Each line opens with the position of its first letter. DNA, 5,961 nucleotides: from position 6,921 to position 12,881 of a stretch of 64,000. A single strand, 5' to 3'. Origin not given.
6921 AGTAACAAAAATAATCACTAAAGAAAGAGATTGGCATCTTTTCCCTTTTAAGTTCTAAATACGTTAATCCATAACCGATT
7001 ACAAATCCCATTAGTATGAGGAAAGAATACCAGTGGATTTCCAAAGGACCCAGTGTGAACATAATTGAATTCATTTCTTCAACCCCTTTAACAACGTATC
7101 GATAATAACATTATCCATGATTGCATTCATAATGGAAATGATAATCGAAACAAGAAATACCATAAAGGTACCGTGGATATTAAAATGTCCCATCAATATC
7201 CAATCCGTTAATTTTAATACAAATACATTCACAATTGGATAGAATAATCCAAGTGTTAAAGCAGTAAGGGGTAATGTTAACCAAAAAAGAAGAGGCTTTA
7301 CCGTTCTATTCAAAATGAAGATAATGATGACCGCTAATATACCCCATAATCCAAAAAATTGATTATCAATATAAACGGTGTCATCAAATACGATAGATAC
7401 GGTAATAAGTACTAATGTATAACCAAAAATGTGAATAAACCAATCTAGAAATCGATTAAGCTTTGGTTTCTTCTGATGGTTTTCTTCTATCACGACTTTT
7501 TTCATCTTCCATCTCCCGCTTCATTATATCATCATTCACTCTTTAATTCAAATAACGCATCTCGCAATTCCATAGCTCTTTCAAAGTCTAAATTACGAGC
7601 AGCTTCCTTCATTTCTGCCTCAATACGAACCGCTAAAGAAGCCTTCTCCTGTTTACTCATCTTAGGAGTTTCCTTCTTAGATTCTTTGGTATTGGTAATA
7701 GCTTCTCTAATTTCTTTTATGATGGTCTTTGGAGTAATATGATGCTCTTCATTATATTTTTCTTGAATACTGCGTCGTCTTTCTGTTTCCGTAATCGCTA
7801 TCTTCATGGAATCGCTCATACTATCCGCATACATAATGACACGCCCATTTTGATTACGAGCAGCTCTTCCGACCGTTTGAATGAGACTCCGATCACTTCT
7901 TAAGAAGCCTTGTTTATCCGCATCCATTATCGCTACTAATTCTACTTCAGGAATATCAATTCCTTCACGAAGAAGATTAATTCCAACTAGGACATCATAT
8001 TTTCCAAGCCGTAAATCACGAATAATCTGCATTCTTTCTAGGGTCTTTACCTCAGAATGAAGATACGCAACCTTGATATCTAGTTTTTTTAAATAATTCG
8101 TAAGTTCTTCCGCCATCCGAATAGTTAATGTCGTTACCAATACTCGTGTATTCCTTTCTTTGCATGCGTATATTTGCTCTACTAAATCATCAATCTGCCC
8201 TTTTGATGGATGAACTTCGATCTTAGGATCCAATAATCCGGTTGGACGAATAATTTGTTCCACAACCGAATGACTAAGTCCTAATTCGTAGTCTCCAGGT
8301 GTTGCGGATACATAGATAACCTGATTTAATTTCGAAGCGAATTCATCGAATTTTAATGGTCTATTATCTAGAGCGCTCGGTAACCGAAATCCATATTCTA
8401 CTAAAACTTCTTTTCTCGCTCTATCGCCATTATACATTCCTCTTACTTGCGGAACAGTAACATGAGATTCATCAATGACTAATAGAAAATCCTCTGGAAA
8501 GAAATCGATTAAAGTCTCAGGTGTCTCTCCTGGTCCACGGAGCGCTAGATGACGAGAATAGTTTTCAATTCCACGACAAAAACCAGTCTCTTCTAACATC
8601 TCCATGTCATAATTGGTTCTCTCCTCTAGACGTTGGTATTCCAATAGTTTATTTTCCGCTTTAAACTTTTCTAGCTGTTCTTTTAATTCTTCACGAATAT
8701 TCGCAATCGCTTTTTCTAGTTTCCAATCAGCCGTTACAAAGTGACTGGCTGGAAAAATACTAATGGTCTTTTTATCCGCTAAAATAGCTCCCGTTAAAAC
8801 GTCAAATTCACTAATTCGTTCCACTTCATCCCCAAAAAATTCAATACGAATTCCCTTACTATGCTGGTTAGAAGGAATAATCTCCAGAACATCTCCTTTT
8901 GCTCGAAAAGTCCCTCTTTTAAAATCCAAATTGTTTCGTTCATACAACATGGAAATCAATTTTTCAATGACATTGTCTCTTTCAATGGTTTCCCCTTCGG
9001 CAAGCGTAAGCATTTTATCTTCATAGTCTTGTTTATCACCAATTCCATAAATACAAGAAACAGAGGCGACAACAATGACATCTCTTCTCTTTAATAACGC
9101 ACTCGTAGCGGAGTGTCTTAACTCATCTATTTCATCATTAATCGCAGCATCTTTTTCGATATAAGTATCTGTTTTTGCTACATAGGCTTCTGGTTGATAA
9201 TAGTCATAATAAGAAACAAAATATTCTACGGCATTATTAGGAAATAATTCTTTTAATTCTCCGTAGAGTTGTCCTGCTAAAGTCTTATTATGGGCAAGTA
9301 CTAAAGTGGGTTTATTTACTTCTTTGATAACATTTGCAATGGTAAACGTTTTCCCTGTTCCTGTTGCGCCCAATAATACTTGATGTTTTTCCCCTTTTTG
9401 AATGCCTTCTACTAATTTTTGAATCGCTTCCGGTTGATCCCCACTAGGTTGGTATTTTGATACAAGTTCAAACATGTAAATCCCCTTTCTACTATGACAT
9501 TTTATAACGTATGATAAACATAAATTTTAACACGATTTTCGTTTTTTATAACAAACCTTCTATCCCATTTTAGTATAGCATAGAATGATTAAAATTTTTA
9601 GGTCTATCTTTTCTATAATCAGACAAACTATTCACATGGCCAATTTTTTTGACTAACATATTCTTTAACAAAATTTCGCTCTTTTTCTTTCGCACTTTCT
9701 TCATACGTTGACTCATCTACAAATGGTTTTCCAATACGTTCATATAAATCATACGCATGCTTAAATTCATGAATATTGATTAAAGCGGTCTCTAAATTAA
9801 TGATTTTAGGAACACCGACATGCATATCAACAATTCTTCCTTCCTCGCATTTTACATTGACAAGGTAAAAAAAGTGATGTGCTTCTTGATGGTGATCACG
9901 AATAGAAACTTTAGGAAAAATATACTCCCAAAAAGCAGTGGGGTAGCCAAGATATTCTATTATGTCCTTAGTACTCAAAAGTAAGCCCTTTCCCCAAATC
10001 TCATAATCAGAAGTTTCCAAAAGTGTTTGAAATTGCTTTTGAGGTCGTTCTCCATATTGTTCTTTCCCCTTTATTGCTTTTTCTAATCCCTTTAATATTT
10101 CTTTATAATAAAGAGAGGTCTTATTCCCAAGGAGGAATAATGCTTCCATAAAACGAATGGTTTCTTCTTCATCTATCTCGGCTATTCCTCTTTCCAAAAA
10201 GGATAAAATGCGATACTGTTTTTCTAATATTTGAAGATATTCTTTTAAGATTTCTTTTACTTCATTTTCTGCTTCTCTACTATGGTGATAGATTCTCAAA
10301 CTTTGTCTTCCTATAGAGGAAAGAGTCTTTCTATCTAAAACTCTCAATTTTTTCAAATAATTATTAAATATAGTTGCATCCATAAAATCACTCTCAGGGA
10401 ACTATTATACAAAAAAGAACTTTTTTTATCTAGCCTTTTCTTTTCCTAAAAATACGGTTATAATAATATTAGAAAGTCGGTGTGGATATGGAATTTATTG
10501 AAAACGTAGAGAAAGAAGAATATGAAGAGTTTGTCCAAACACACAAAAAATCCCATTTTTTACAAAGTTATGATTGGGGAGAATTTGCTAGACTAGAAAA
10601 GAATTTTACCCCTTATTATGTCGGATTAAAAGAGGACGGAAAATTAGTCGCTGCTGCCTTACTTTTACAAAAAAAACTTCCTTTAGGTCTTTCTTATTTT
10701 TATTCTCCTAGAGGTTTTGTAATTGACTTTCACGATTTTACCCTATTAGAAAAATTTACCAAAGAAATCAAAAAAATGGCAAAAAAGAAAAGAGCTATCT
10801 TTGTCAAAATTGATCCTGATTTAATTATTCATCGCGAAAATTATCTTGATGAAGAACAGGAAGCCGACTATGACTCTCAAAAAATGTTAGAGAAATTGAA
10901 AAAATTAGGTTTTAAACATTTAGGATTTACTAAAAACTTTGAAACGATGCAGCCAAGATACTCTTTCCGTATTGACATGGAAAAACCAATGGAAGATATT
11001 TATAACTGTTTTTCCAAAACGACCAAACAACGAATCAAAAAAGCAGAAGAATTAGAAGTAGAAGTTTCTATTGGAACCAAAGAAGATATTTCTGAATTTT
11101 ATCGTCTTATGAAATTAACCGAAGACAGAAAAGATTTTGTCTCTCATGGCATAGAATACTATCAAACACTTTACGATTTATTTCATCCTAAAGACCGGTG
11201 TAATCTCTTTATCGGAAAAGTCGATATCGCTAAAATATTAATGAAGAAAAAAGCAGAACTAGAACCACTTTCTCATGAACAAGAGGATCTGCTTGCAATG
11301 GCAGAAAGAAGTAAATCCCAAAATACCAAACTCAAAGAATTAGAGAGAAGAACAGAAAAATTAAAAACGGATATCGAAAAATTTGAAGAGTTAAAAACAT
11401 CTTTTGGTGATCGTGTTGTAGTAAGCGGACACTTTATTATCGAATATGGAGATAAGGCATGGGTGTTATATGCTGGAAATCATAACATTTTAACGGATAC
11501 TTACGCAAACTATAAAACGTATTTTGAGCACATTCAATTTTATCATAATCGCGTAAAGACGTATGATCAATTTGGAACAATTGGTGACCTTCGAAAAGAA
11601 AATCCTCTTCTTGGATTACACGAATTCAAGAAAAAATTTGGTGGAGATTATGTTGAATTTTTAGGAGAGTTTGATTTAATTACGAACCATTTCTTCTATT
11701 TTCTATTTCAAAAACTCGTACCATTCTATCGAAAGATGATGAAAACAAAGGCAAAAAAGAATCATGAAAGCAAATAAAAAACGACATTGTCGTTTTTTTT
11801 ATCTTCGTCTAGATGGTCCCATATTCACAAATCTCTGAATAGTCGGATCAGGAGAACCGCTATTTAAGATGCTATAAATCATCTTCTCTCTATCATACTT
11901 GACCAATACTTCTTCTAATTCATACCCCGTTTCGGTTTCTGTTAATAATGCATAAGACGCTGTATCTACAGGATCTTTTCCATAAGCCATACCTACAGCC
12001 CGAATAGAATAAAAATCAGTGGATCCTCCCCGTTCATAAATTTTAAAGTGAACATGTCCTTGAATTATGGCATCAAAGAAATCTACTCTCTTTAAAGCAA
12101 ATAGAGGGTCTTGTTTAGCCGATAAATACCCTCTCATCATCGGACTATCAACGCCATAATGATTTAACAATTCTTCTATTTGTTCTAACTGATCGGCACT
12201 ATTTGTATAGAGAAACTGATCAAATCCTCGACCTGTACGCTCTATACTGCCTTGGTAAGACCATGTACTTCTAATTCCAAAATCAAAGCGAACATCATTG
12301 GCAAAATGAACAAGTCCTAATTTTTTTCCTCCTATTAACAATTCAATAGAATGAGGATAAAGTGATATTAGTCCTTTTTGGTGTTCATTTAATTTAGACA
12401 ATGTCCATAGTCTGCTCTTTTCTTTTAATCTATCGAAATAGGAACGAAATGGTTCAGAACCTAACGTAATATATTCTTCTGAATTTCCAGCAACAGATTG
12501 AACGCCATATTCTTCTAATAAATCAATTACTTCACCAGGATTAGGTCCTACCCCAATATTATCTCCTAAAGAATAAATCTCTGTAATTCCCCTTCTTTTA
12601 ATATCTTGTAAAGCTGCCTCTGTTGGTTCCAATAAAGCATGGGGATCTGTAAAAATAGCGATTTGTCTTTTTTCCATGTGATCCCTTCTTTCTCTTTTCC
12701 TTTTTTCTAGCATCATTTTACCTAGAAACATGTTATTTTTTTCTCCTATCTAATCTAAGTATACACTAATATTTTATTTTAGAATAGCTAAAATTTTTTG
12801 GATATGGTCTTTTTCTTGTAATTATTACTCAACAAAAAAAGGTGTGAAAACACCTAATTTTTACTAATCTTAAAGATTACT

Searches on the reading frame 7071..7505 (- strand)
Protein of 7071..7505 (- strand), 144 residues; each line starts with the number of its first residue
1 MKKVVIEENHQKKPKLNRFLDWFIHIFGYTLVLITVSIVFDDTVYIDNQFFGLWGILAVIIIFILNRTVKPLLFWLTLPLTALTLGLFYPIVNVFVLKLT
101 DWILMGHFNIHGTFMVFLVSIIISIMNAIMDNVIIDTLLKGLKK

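Call 7: search_protein_families(library=pfam, proteins=[window:7071-7505:-], max_evalue=0.001)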
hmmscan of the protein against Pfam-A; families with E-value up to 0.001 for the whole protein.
window:7071-7505:- (144 aa): 1 family
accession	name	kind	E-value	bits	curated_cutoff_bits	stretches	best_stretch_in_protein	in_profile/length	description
PF04020.18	Phage_holin_4_2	-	4.7e-17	62.9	28.8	1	21-129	2-105/105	Mycobacterial 4 TMS phage holin, superfamily IV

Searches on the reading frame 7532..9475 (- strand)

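Call 6: search_protein_families(library=pfam, proteins=[window:7532-9475:-], max_evalue=0.001)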
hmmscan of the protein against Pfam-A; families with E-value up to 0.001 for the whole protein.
window:7532-9475:- (647 aa): 9 families
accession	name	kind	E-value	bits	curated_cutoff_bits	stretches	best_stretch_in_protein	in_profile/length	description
PF17757.6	UvrB_inter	-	5.3e-32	110.2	22.9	1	156-246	1-91/91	UvrB interaction domain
PF00271.37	Helicase_C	-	4.6e-22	78.8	23.5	1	429-541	4-109/110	Helicase conserved C-terminal domain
PF12344.14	UvrB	-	8.3e-22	77.2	27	1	548-590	1-43/43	Ultra-violet resistance protein B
PF04851.21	ResIII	-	1.8e-14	54.4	22.5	1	9-84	3-83/164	Type III restriction enzyme, res subunit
PF02151.25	UVR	-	1.7e-07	31.2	21.5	1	617-646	6-35/36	UvrB/uvrC motif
PF00270.35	DEAD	-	2.5e-06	27.7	26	1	14-116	4-109/167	DEAD/DEAH box helicase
PF21090.3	P-loop_SecA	-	0.00022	21.4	27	1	425-510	16-99/205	SecA P-loop domain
PF13245.12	AAA_19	-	0.00036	21.1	25.1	0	29-130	11-113/134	AAA domain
PF13401.12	AAA_22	-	0.00042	21.1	27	0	28-127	4-104/130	AAA domain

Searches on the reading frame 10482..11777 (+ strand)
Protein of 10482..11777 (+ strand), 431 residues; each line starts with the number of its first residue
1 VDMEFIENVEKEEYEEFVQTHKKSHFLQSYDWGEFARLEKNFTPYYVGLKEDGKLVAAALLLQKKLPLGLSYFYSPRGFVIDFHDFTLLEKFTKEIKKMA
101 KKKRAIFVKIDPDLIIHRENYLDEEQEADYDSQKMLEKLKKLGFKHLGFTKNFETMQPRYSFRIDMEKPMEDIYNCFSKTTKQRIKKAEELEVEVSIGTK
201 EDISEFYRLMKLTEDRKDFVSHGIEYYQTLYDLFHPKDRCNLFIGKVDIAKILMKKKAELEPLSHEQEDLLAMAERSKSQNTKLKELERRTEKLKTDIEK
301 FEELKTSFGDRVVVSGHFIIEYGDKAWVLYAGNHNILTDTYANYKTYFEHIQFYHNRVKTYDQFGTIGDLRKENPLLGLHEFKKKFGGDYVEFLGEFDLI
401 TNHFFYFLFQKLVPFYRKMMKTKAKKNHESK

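Call 6: search_protein_families(library=pfam, proteins=[window:10482-11777:+], max_evalue=0.001)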
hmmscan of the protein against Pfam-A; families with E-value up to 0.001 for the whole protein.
window:10482-11777:+ (431 aa): 1 family
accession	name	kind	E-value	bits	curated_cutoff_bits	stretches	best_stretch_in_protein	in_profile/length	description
PF02388.22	FemAB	-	3.6e-82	276.8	24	1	10-410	2-402/406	FemAB family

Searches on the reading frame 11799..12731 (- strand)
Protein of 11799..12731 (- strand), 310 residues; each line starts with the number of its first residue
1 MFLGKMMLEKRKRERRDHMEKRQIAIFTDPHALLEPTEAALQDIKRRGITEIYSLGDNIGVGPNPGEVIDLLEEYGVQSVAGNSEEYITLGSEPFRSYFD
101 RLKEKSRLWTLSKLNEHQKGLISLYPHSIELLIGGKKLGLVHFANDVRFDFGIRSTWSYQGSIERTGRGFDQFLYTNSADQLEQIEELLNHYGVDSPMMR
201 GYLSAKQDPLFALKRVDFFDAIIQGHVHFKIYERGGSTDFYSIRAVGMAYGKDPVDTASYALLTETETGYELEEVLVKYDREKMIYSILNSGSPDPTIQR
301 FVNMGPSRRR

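Call 6: search_protein_families(library=pfam, proteins=[window:11799-12731:-], max_evalue=0.001)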
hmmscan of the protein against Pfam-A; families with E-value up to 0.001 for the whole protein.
window:11799-12731:- (310 aa): 2 families
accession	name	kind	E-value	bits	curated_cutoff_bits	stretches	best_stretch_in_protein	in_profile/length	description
PF12850.12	Metallophos_2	-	1.9e-07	31.7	27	1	23-144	2-90/154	Calcineurin-like phosphoesterase superfamily domain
PF00149.33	Metallophos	-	2.6e-07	31.7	21.5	1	24-228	3-189/191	Calcineurin-like phosphoesterase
